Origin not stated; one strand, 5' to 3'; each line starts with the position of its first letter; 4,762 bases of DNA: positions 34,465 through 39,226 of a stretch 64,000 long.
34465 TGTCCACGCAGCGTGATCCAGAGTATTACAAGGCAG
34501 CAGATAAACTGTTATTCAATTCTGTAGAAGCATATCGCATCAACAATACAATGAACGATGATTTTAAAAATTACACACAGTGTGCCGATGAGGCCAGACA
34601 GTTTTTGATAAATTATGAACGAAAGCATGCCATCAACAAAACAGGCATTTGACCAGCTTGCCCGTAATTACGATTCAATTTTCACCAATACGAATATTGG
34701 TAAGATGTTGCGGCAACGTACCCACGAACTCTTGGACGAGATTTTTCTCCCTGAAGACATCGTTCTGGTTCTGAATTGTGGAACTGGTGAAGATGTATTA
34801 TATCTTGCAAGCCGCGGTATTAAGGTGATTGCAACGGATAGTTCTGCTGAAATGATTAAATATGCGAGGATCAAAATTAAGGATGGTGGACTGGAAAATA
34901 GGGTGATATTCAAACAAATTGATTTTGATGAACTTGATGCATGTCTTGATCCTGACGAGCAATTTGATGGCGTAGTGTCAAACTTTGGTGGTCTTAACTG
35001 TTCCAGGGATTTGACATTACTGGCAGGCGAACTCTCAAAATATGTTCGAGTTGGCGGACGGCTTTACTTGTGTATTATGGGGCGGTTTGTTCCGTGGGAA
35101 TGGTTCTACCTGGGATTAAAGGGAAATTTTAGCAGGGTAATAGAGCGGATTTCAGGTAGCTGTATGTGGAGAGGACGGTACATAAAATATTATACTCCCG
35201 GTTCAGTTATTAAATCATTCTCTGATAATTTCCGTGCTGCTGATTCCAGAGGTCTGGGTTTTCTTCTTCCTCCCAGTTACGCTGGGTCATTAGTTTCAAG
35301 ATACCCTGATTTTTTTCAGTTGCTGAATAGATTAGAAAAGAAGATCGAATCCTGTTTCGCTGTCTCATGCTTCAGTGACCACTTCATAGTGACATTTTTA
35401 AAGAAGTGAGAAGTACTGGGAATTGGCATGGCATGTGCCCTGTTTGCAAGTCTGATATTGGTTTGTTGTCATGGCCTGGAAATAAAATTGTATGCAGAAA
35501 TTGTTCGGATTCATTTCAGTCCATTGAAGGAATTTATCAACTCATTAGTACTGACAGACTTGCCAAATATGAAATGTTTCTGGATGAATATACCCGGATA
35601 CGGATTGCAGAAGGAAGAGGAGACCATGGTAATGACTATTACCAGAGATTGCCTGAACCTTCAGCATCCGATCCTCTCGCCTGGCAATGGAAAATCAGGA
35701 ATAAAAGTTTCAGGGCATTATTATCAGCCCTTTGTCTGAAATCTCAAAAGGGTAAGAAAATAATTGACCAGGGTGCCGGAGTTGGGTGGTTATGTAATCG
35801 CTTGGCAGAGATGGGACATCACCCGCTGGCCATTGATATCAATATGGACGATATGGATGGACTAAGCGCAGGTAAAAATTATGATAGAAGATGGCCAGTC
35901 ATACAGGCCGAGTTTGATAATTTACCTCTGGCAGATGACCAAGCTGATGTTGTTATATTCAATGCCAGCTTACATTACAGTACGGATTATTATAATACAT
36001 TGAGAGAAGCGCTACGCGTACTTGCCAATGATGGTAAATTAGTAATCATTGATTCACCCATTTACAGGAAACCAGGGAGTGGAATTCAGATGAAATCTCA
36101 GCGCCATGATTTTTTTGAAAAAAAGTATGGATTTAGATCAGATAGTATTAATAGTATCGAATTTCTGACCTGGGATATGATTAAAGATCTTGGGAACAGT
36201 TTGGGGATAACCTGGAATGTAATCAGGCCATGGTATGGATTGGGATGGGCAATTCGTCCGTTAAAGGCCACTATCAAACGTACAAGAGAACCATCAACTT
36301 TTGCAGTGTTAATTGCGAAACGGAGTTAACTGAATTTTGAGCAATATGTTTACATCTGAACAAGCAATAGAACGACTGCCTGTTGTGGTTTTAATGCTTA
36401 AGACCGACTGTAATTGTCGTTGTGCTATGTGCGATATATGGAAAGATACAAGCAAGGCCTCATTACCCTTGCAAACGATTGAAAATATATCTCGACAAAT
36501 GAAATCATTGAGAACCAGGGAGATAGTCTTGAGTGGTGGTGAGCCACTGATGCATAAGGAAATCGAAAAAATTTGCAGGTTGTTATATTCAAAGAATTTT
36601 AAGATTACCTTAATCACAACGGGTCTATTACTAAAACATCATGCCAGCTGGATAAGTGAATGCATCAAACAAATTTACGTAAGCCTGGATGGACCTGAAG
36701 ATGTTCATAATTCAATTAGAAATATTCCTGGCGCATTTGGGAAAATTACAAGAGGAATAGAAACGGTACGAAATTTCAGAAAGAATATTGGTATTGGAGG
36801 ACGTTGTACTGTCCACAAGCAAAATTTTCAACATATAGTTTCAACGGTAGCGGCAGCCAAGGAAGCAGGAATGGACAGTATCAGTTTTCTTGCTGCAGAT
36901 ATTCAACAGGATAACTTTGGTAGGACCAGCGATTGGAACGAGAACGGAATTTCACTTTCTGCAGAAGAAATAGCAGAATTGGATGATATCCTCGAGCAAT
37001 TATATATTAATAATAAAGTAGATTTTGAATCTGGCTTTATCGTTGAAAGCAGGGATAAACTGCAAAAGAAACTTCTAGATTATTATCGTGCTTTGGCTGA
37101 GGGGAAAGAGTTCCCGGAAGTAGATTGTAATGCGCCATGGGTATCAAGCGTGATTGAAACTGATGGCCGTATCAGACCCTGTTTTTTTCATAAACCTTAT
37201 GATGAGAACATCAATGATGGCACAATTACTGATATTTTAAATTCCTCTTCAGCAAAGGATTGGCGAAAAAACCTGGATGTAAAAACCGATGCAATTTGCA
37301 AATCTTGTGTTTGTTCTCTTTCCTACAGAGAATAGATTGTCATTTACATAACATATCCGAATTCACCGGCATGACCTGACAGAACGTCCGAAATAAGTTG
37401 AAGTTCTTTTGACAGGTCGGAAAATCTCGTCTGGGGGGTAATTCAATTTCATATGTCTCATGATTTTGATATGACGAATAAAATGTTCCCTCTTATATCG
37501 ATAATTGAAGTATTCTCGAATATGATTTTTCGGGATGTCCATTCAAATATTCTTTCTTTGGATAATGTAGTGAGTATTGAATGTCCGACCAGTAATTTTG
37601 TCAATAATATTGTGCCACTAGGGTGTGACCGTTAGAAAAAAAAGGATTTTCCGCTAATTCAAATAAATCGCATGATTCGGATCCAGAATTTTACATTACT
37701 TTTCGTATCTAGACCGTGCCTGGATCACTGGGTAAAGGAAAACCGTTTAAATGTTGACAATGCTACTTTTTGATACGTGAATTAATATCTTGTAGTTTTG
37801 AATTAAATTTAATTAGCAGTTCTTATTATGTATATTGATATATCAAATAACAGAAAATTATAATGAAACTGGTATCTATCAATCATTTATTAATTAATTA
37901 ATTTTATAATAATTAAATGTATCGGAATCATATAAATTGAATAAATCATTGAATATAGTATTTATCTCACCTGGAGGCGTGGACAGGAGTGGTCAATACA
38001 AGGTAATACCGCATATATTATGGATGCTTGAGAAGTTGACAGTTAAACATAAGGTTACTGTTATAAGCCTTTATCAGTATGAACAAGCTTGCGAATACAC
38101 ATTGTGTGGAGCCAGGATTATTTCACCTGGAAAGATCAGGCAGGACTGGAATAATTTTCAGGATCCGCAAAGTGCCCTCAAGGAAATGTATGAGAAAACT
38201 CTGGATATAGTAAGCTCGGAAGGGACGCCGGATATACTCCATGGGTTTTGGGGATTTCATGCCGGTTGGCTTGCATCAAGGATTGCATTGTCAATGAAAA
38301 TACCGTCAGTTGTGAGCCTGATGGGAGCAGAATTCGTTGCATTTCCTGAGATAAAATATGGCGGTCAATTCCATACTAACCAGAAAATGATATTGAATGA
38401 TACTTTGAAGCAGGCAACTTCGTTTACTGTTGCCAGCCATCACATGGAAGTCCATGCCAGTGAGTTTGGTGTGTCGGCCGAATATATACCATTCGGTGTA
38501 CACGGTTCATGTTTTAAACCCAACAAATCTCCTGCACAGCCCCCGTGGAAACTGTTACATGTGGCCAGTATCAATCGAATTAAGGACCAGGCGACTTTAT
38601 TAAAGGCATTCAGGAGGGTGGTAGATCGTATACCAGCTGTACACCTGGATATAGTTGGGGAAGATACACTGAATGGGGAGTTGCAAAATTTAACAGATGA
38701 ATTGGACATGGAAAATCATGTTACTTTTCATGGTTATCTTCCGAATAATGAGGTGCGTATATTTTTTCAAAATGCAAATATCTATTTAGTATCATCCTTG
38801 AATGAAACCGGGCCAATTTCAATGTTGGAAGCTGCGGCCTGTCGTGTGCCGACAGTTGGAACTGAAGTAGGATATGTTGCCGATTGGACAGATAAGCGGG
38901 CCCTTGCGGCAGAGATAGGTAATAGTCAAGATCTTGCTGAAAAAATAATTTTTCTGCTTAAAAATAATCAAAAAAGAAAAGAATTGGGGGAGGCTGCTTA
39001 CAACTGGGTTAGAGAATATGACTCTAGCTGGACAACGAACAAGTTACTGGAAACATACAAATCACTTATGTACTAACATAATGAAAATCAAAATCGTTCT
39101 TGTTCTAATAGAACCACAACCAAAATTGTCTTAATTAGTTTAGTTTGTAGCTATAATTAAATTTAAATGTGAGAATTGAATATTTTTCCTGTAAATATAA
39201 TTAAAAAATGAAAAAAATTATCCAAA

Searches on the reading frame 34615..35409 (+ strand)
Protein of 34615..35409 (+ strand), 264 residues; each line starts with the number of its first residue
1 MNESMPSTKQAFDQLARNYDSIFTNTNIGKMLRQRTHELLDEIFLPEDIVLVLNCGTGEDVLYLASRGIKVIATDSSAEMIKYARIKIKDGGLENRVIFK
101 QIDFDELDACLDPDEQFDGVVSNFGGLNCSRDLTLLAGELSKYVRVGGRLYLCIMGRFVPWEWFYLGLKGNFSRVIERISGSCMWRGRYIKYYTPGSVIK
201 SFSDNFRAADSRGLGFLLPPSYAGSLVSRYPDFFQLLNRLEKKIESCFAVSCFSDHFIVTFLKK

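Call 9: search_protein_families(library=pfam, proteins=[window:34615-35409:+], max_evalue=0.001)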
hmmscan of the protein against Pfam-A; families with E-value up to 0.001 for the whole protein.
window:34615-35409:+ (264 aa): 6 families
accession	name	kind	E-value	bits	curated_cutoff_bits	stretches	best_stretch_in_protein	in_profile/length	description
PF13649.12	Methyltransf_25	-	7.9e-13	49.4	27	1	50-148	1-97/97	Methyltransferase domain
PF13847.12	Methyltransf_31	-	4.1e-11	43.2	27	1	50-153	7-110/145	Methyltransferase domain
PF08241.18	Methyltransf_11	-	3e-10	41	21.2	1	54-152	4-95/95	Methyltransferase domain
PF08242.18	Methyltransf_12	-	1.9e-07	32.2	30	1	53-150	3-98/98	Methyltransferase domain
PF01209.24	Ubie_methyltran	-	3e-06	27.2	20.1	1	9-152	10-151/233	ubiE/COQ5 methyltransferase family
PF13489.12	Methyltransf_23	-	0.00032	20.9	27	1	33-155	10-119/164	Methyltransferase domain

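Call 55: search_protein_families(library=ncbifam, proteins=[window:34615-35409:+], max_evalue=0.0001)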
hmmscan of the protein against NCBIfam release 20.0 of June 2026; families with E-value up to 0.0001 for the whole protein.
window:34615-35409:+ (264 aa): 16 families
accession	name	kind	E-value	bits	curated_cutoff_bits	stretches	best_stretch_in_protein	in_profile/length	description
NF043040.1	corrin_prot_MT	hypoth_equivalog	2.8e-15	56.3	180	1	13-150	9-145/216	corrinoid protein-associated methyltransferase CpaM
NF001241.0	PRK00216.1-2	equivalog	4.4e-11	42.9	327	1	10-158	15-153/231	demethylmenaquinone methyltransferase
TIGR01934.1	MenG_MenH_UbiE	subfamily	8.8e-10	38.3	158.35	1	10-155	3-144/223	ubiquinone/menaquinone biosynthesis methyltransferase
NF001244.0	PRK00216.1-5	equivalog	3.3e-08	33.1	216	1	7-130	9-132/236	bifunctional demethylmenaquinone methyltransferase/2-methoxy-6-polyprenyl-1,4-benzoquinol methylase UbiE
NF047649.1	MTase_UXPK_star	exception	3.6e-08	32.8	460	1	45-153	76-182/283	methyltransferase/UXPK-star double selenoprotein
NF052510.1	methyltran_MpqE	exception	1.1e-06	28.2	335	1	9-150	9-149/234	methyl-plastoquinone biosynthesis methyltransferase MpqE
TIGR02021.1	BchM-ChlM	equivalog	1.7e-06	27.6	158.9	1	48-121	56-123/218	magnesium protoporphyrin IX methyltransferase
NF041820.1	daptide_MTase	equivalog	6.6e-06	25.8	175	1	38-107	28-99/243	daptide-type RiPP biosynthesis methyltransferase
NF053511.1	tRNA_U34_MnmM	equivalog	8.2e-06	25.5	135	1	34-125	5-97/183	tRNA 5-(aminomethyl)-2-thiouridylate-methyltransferase MnmM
NF008264.0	PRK11036.1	equivalog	1.1e-05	25.1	366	1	11-112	5-110/261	tRNA uridine 5-oxyacetic acid(34) methyltransferase CmoM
NF041537.1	ArsM_AhpD_UU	exception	1.1e-05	24.4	510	1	48-152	78-180/345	arsenite methyltransferase/AhpD domain selenoprotein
NF045882.1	PLipidMtase_Leg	equivalog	1.4e-05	25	390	1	4-124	2-116/207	phospholipid N-methyltransferase PmtA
NF045649.1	2X_seleno_MduS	exception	3.3e-05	23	380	1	44-123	37-116/338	methyltransferase domain-containing selenoprotein MduS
NF009639.0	PRK13168.1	equivalog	3.4e-05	22.9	458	1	20-106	276-359/446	23S rRNA (uracil(1939)-C(5))-methyltransferase RlmD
NF008823.0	PRK11873.1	subfamily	3.9e-05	23.3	263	1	47-152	78-181/272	arsenite methyltransferase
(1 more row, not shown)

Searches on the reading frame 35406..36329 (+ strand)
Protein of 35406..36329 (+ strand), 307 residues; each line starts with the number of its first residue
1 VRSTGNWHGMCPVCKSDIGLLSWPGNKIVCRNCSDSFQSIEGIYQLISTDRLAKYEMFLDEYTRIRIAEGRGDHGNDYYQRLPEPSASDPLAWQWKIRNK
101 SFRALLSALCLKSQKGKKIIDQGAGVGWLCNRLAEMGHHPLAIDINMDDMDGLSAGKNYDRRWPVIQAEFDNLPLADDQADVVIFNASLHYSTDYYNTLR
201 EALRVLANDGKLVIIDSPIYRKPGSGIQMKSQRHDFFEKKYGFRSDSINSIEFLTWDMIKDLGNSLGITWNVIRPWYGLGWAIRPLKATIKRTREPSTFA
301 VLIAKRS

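Call 9: search_protein_families(library=pfam, proteins=[window:35406-36329:+], max_evalue=0.001)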
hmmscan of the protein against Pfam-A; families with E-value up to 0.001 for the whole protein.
window:35406-36329:+ (307 aa): 8 families
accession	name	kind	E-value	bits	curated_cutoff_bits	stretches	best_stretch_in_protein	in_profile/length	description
PF08241.18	Methyltransf_11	-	7.9e-14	52.5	21.2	1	121-214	2-95/95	Methyltransferase domain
PF13847.12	Methyltransf_31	-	2.8e-11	43.7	27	1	114-217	2-112/145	Methyltransferase domain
PF13649.12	Methyltransf_25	-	4.7e-10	40.5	27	1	119-210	1-97/97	Methyltransferase domain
PF13489.12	Methyltransf_23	-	2.8e-09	37.4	27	1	96-216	3-118/164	Methyltransferase domain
PF01209.24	Ubie_methyltran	-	1.2e-05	25.2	20.1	1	110-216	42-153/233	ubiE/COQ5 methyltransferase family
PF05148.21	Methyltransf_8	-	2e-05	25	27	1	165-215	108-157/219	Hypothetical methyltransferase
PF05175.20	MTS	-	0.00016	21.8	23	1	105-216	23-140/170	Methyltransferase small domain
PF08242.18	Methyltransf_12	-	0.00017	22.6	30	1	121-212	2-98/98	Methyltransferase domain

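Call 55: search_protein_families(library=ncbifam, proteins=[window:35406-36329:+], max_evalue=0.0001)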
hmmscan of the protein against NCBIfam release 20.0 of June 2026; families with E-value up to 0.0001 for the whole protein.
window:35406-36329:+ (307 aa): 16 families
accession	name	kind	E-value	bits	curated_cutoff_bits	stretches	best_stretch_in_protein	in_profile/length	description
NF045667.1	MTase_DVU1556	equivalog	1.4e-13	50.9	155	1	112-221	19-124/213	DVU_1556 family methyltransferase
TIGR02072.1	BioC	equivalog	4.2e-10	39.8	184.95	1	104-213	22-131/244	malonyl-ACP O-methyltransferase BioC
NF001241.0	PRK00216.1-2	equivalog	8.4e-09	35.4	327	1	109-216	45-149/231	demethylmenaquinone methyltransferase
NF008823.0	PRK11873.1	subfamily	1.6e-08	34.4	263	1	114-216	76-183/272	arsenite methyltransferase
TIGR01934.1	MenG_MenH_UbiE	subfamily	7.3e-08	32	158.35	1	111-218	35-145/223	ubiquinone/menaquinone biosynthesis methyltransferase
TIGR02021.1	BchM-ChlM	equivalog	8.9e-07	28.5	158.9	1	99-207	38-147/218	magnesium protoporphyrin IX methyltransferase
NF041537.1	ArsM_AhpD_UU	exception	2.2e-06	26.7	510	1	115-218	76-184/345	arsenite methyltransferase/AhpD domain selenoprotein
NF004452.0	PRK05785.1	equivalog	2.9e-06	26.9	207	1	105-208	41-139/228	hypothetical protein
NF001240.0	PRK00216.1-1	equivalog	6.2e-06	25.4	378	1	112-216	60-170/251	bifunctional demethylmenaquinone methyltransferase/2-methoxy-6-polyprenyl-1,4-benzoquinol methylase UbiE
NF007610.0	PRK10258.1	equivalog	1.1e-05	24.9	342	1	98-212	27-136/251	malonyl-ACP O-methyltransferase BioC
NF043040.1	corrin_prot_MT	hypoth_equivalog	1.6e-05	24.4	180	1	113-218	38-151/216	corrinoid protein-associated methyltransferase CpaM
NF047649.1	MTase_UXPK_star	exception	1.8e-05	23.9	460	1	167-217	134-184/283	methyltransferase/UXPK-star double selenoprotein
NF001244.0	PRK00216.1-5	equivalog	1.9e-05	24.1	216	1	111-216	44-155/236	bifunctional demethylmenaquinone methyltransferase/2-methoxy-6-polyprenyl-1,4-benzoquinol methylase UbiE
NF011527.0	PRK14968.1-1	equivalog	7.4e-05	22.5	242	0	106-187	25-101/192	putative methyltransferase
NF041675.1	sarc_dimgly_tmase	equivalog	8.9e-05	22.6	550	0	119-217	70-172/278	sarcosine/dimethylglycine N-methyltransferase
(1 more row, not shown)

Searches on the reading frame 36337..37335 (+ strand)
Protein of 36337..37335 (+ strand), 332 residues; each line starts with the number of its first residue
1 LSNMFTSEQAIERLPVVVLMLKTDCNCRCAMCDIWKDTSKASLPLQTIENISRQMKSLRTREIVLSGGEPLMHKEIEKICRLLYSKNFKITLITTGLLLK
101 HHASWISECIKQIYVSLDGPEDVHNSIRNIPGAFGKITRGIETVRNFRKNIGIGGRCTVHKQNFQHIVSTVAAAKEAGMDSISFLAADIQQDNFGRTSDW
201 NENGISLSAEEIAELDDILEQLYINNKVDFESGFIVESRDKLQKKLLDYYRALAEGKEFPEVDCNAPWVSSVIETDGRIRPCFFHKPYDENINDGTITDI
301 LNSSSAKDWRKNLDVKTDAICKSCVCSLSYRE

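Call 9: search_protein_families(library=pfam, proteins=[window:36337-37335:+], max_evalue=0.001)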
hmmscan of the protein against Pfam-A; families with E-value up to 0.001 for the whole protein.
window:36337-37335:+ (332 aa): 3 families
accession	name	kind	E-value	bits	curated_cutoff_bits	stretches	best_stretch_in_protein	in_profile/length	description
PF04055.27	Radical_SAM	-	1.8e-17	64.5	29.5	1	25-171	7-163/166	Radical SAM superfamily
PF13353.11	Fer4_12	-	3.6e-09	37.5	22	1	18-122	8-118/137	4Fe-4S single cluster domain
PF13186.11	SPASM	-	4.5e-08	33.7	21.5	1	264-324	1-66/67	Iron-sulfur cluster-binding domain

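Call 12: search_protein_families(library=ncbifam, proteins=[window:36337-37335:+], max_evalue=0.001)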
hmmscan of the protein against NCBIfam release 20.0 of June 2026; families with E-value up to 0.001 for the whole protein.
window:36337-37335:+ (332 aa): 72 families (the best 25 are shown)
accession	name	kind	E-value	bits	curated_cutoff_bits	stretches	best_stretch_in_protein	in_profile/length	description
TIGR03961.1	rSAM_PTO1314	hypoth_equivalog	2.6e-27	96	306.05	1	11-312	18-292/332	PTO1314 family radical SAM protein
TIGR04317.1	W_rSAM_matur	equivalog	2.2e-20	73.1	380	1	19-183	8-180/349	tungsten cofactor oxidoreductase radical SAM maturase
TIGR04251.1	SCM_rSAM_ScmF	equivalog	1.9e-19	70.3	400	1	18-225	7-216/353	SynChlorMet cassette radical SAM/SPASM protein ScmF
TIGR04054.1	rSAM_NirJ1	equivalog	3.9e-19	68.5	650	1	13-220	34-238/387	putative heme d1 biosynthesis radical SAM protein NirJ1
TIGR04051.1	rSAM_NirJ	equivalog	2.2e-18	66.4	515.45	1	15-182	2-171/354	heme d1 biosynthesis radical SAM protein NirJ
NF047865.1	rSAM_PapB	equivalog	7.1e-18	64.9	340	1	17-326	5-308/330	PapB family radical SAM/SPASM ranthipeptide maturase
TIGR04546.1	rSAM_ahbC_deAc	equivalog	9.7e-18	64.1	650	1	11-185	35-211/390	12,18-didecarboxysiroheme deacetylase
TIGR04250.1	SCM_rSAM_ScmE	equivalog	3.7e-17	62.3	400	1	21-284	9-273/358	SynChlorMet cassette radical SAM/SPASM protein ScmE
NF033640.1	N_Twi_rSAM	subfamily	3e-16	59.5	170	2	17-179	113-300/398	twitch domain-containing radical SAM protein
TIGR04133.1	rSAM_w_lipo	hypoth_equivalog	4.6e-16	58.7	425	1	12-170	21-185/350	TIGR04133 family radical SAM/SPASM protein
TIGR02666.1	moaA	equivalog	1e-15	57.5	284.05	1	23-220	18-221/336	GTP 3',8-cyclase MoaA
TIGR04545.1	rSAM_ahbD_hemeb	equivalog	1.9e-15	57.1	500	1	21-206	6-190/339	heme b synthase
TIGR02668.1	moaA_archaeal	equivalog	2.4e-14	53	325.25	1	19-145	14-144/303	GTP 3',8-cyclase MoaA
TIGR04347.1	pseudo_SAM_Halo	equivalog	2.7e-14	53.3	525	1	12-188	35-213/390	TIGR04347 family pseudo-SAM/SPASM protein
TIGR04466.1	rSAM_BlsE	equivalog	3.8e-14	52.9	400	1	21-148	9-138/327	cytosylglucuronate decarboxylase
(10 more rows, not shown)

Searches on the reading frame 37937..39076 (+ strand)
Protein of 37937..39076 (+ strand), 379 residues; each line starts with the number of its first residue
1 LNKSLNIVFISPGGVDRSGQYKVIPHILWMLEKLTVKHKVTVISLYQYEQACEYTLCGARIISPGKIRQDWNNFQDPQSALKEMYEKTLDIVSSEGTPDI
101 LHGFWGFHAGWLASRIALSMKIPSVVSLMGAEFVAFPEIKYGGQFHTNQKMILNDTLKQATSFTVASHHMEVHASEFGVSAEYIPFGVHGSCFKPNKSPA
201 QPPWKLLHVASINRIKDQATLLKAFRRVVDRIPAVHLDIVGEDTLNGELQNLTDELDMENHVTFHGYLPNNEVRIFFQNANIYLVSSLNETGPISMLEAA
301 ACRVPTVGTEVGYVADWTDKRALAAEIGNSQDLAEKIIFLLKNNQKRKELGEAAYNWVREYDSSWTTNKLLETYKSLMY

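Call 9: search_protein_families(library=pfam, proteins=[window:37937-39076:+], max_evalue=0.001)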
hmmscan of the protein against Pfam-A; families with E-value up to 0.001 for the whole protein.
window:37937-39076:+ (379 aa): 5 families
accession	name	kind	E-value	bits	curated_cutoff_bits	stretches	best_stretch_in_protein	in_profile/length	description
PF00534.26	Glycos_transf_1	-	4e-31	108.3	26.4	1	201-357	13-172/172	Glycosyl transferases group 1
PF13692.12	Glyco_trans_1_4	-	9.5e-24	84.7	27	1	205-343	3-142/142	Glycosyl transferases group 1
PF13524.12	Glyco_trans_1_2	-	6.9e-09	36.2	25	1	227-365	7-137/144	Glycosyl transferase-like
PF13579.12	Glyco_trans_4_4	-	2.5e-06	28.3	29.7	1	36-182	16-150/158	Glycosyl transferase 4-like domain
PF13477.12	Glyco_trans_4_2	-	0.00058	20.5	23.4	0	77-161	57-133/139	Glycosyl transferase 4-like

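Call 12: search_protein_families(library=ncbifam, proteins=[window:37937-39076:+], max_evalue=0.001)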
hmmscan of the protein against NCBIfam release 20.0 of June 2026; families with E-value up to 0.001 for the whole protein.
window:37937-39076:+ (379 aa): 31 families (the best 25 are shown)
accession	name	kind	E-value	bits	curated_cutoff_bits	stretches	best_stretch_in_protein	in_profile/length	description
NF041876.1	EPS_EpsE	equivalog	4e-25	88.9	400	1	181-359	188-377/389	exopolysaccharide biosynthesis GT4 family glycosyltransferase EpsE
NF047684.1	TeichurnBiosyTuaC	equivalog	2.5e-19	69.5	550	1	94-377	105-389/391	teichuronic acid biosynthesis protein TuaC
TIGR03999.1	thiol_BshA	equivalog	3.1e-19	69.2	273.7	1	206-378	202-374/375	N-acetyl-alpha-D-glucosaminyl L-malate synthase BshA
TIGR03088.1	stp2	hypoth_equivalog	1.5e-18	67.1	409.05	1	182-377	173-369/374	TIGR03088 family PEP-CTERM/XrtA system glycosyltransferase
NF038229.1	Glyco4_Geo_Pelo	equivalog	4.8e-17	62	400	1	94-377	52-336/338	GPMC system family 4 glycosyltransferase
NF047880.1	glyco_SdgA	exception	1.9e-14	53.1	800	1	209-369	321-482/488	serine-aspartate repeat adhesin O-glycosyltransferase SdgA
NF038011.1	PelF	equivalog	2.7e-14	53.1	100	1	183-377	284-488/489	GT4 family glycosyltransferase PelF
TIGR03449.1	mycothiol_MshA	equivalog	5.3e-14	51.9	462.5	1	207-377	224-403/406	D-inositol-3-phosphate glycosyltransferase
NF050063.1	ProtGlycPglJ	equivalog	2.5e-12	46.7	500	1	206-372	197-361/363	N-acetylgalactosamine-N,N'-diacetylbacillosaminyl-diphospho-undecaprenol 4-alpha-N-acetylgalactosaminyltransferase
NF053513.1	Gtran_IagA_BgsA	equivalog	1.2e-11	44.2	460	1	250-378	207-332/333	LTA glycolipid anchor biosynthesis glycosyltransferase, IagA/BgsA family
TIGR04063.1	stp3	hypoth_equivalog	1.6e-11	43.7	442.05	1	219-368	229-384/397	TIGR04063 family PEP-CTERM/XrtA system glycosyltransferase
TIGR04047.1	MSMEG_0565_glyc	hypoth_equivalog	2.2e-11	43.5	259.85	1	161-375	141-372/373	MSMEG_0565 family glycosyltransferase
TIGR04157.1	glyco_rSAM_CFB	subfamily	4.5e-11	42.4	400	1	207-377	231-405/406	TIGR04157 family glycosyltransferase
NF047881.1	glyco_SdgB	exception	2.3e-10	39.8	800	1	183-364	301-483/496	serine-aspartate repeat adhesin O-glycosyltransferase SdgB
NF038255.1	exopoly_VpsD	equivalog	3.2e-10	39.4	300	1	204-377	204-375/381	VpsD family glycosyltransferase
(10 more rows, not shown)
